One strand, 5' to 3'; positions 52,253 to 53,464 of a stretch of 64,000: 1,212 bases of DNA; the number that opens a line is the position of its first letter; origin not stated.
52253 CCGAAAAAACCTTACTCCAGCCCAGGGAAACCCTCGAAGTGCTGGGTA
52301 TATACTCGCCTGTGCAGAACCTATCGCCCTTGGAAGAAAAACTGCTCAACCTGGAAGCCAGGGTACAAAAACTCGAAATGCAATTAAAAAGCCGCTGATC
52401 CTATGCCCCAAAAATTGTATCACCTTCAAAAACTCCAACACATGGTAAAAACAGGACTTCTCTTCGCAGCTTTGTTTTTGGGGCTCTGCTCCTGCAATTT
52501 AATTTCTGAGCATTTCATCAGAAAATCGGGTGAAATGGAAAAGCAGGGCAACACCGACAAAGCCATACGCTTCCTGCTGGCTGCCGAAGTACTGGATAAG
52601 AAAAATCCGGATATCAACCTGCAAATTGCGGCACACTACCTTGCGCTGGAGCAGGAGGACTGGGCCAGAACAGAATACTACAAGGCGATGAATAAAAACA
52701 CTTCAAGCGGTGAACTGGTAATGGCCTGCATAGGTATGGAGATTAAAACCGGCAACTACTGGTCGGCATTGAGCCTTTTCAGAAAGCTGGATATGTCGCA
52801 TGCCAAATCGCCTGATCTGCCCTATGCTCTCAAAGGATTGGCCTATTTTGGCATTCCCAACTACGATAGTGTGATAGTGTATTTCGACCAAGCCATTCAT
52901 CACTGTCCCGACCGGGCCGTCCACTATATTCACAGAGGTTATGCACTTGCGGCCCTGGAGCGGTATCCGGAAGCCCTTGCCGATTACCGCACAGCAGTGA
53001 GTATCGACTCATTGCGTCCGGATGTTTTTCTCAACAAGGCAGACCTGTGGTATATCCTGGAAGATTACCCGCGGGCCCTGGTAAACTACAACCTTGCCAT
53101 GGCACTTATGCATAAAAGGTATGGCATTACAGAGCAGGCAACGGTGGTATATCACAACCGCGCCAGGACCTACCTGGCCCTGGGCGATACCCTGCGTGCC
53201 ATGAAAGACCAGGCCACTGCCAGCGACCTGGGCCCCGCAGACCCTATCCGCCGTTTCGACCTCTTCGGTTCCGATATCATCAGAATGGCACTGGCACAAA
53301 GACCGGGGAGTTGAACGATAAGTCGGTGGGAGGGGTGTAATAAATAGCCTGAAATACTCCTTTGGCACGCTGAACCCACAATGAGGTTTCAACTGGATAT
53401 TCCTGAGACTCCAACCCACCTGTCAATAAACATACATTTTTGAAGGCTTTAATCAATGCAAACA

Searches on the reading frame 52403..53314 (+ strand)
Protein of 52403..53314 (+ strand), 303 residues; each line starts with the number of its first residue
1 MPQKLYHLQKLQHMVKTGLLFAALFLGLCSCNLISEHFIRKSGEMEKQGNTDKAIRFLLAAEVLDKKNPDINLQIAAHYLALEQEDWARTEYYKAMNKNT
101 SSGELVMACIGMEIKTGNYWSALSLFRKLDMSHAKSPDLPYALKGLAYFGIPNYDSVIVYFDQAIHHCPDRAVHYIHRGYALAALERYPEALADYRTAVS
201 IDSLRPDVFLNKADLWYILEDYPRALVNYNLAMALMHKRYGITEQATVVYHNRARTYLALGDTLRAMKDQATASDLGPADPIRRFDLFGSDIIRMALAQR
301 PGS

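Call 16: search_protein_families(library=pfam, proteins=[window:52403-53314:+], max_evalue=10)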
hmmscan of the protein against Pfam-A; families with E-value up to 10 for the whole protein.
window:52403-53314:+ (303 aa): 16 families
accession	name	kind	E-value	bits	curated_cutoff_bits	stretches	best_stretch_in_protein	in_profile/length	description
PF00515.34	TPR_1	-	1.8e-13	50.1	27.8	3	175-202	4-31/34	Tetratricopeptide repeat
PF07719.23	TPR_2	-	1.9e-12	46.7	27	3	175-202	4-31/34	Tetratricopeptide repeat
PF13414.12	TPR_11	-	9.2e-09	35.3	26.8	2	179-214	1-36/42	TPR repeat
PF13428.12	TPR_14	-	1.1e-07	32.2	23.5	2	176-215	5-44/44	Tetratricopeptide repeat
PF13181.12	TPR_8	-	1.4e-07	31.5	25.7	2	175-202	4-31/34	Tetratricopeptide repeat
PF13424.12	TPR_12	-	3.5e-07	30.7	30.1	2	211-266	8-64/77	Tetratricopeptide repeat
PF14559.12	TPR_19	-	6.6e-06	26.8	25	1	47-90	3-46/68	Tetratricopeptide repeat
PF13431.12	TPR_17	-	6.3e-05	23.4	24.4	2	160-192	1-33/34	Tetratricopeptide repeat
PF13432.12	TPR_16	-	0.0013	19.6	32.7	2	178-226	3-51/65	Tetratricopeptide repeat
PF13371.12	TPR_9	-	0.0059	17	35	2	156-208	13-65/73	Tetratricopeptide repeat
PF14938.12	SNAP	-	0.031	14.2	25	1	181-267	131-216/282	Soluble NSF attachment protein, SNAP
PF10516.15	SHNi-TPR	-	0.035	14.1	21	1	186-201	15-30/38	SHNi-TPR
PF13374.12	TPR_10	-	0.063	13.8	27.5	1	175-201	5-31/42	Tetratricopeptide repeat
PF13176.12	TPR_7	-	0.13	12.9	27.9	0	46-68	10-34/36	Tetratricopeptide repeat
PF07721.20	TPR_4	-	0.66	11.2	27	0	249-263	3-17/26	Tetratricopeptide repeat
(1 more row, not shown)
